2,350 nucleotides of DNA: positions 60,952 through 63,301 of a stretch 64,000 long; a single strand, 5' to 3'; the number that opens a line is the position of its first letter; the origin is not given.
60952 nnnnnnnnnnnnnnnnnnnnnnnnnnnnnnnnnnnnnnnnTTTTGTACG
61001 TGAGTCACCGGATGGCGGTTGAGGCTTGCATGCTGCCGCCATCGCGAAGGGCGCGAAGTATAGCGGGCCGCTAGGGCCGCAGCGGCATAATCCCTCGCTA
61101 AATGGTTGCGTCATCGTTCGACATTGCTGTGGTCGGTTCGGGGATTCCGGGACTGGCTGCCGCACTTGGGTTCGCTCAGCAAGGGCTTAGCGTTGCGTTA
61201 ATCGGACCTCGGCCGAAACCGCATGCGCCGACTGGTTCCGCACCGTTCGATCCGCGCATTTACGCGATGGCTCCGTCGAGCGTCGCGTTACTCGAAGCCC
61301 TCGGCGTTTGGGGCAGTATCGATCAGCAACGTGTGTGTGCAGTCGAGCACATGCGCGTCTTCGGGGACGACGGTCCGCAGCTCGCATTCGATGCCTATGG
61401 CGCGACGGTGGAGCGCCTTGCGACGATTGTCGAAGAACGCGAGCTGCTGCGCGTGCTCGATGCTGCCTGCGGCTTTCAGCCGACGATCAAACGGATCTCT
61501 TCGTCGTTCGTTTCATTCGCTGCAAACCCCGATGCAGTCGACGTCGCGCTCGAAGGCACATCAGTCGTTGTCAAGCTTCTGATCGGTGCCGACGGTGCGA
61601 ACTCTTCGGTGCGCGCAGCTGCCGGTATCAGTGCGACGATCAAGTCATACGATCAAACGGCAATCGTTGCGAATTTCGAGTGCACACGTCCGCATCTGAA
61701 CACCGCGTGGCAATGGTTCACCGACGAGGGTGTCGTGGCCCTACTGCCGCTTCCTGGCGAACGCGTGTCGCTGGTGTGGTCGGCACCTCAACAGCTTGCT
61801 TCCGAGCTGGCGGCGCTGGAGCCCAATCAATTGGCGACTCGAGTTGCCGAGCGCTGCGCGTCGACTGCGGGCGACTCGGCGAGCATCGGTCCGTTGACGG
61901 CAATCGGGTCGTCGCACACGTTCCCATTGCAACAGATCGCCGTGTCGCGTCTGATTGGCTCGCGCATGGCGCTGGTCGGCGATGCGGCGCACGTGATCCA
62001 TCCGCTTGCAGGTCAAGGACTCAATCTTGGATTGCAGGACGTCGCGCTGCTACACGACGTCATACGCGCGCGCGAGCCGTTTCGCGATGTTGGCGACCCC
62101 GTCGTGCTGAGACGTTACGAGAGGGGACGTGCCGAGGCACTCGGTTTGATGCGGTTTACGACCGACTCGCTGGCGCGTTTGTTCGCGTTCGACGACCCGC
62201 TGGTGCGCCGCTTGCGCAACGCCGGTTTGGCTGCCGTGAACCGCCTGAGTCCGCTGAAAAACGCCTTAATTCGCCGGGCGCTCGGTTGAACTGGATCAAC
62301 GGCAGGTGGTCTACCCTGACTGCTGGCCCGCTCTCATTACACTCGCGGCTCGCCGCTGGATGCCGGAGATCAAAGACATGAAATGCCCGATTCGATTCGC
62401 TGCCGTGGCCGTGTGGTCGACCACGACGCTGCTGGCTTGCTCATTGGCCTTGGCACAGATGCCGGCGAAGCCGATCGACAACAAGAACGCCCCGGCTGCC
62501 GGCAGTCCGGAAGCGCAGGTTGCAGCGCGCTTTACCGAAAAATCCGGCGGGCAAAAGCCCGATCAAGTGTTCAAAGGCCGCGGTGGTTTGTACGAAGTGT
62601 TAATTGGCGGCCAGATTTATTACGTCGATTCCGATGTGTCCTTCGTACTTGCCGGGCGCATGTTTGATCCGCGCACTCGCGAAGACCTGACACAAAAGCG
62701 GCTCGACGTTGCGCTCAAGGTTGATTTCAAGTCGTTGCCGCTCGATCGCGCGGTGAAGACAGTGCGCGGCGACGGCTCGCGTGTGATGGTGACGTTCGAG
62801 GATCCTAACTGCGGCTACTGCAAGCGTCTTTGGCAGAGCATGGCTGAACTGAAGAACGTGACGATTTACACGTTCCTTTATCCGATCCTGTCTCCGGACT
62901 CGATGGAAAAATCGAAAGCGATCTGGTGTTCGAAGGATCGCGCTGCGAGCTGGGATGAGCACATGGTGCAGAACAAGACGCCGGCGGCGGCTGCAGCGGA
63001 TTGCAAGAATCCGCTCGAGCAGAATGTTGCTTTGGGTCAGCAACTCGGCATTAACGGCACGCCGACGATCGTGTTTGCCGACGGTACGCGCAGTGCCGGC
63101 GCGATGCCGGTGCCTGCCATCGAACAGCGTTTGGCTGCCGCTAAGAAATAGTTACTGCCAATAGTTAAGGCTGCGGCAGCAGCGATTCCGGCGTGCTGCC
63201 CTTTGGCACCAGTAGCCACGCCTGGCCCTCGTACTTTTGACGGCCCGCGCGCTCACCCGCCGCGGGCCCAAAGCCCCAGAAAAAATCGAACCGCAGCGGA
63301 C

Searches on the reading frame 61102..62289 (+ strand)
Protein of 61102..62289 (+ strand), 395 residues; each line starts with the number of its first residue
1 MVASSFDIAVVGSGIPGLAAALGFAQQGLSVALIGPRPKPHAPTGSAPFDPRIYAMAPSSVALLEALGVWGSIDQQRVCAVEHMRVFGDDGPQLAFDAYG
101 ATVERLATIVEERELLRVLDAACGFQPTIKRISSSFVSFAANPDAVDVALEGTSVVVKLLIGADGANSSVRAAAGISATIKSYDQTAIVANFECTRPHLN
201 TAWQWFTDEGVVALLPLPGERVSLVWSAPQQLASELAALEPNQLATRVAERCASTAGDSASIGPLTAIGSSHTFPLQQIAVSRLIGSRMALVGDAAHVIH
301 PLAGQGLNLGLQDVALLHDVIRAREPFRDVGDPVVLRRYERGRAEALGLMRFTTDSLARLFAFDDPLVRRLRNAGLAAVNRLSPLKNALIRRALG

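Call 23: search_protein_families(library=pfam, proteins=[window:61102-62289:+], max_evalue=0.01)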
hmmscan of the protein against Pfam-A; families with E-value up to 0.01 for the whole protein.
window:61102-62289:+ (395 aa): 8 families
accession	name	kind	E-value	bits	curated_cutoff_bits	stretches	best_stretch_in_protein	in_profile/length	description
PF01494.25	FAD_binding_3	-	2.8e-25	89.7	22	1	7-344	3-339/349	FAD binding domain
PF08491.16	SE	-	1.5e-06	28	20.1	1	289-376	132-220/276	Squalene epoxidase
PF01266.30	DAO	-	5.5e-05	23.3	27.9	1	7-41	1-35/353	FAD dependent oxidoreductase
PF00890.30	FAD_binding_2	-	6.6e-05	22.7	20.4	1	7-34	1-28/414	FAD binding domain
PF12831.13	FAD_oxidored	-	0.00023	21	27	1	7-38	1-32/416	FAD dependent oxidoreductase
PF07992.20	Pyr_redox_2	-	0.0014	18.6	26.1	1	6-38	1-31/291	Pyridine nucleotide-disulphide oxidoreductase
PF13450.12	NAD_binding_8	-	0.0068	17.1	21.9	0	10-40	1-31/68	NAD(P)-binding Rossmann-like domain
PF01134.28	GIDA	-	0.0091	15.5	22.1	0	7-36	1-30/391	Glucose inhibited division protein A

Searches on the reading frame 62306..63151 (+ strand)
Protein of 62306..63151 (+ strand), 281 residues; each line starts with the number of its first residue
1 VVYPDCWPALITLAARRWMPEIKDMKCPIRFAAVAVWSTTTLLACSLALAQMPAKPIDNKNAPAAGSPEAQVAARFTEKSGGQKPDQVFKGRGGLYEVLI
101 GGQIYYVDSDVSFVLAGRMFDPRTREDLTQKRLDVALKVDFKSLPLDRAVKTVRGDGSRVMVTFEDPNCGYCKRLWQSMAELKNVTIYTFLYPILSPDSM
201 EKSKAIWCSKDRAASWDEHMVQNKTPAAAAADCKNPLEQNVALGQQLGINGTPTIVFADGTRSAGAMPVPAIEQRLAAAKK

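Call 23: search_protein_families(library=pfam, proteins=[window:62306-63151:+], max_evalue=0.01)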
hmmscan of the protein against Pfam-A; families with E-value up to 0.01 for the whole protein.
window:62306-63151:+ (281 aa): 5 families
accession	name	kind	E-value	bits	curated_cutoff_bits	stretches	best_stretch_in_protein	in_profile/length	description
PF13098.12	Thioredoxin_2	-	5.9e-26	91.3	27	1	154-275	2-103/104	Thioredoxin-like domain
PF10411.14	DsbC_N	-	2e-12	47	25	1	64-130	2-70/70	Disulfide bond isomerase protein N-terminal domain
PF01323.26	DSBA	-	4.8e-06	26.9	25.6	1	230-276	145-190/191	DSBA-like thioredoxin domain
PF13462.12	Thioredoxin_4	-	0.00016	22.3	23.2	0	227-264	115-151/165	Thioredoxin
PF00085.26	Thioredoxin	-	0.0017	18.8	23.5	0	156-184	17-45/103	Thioredoxin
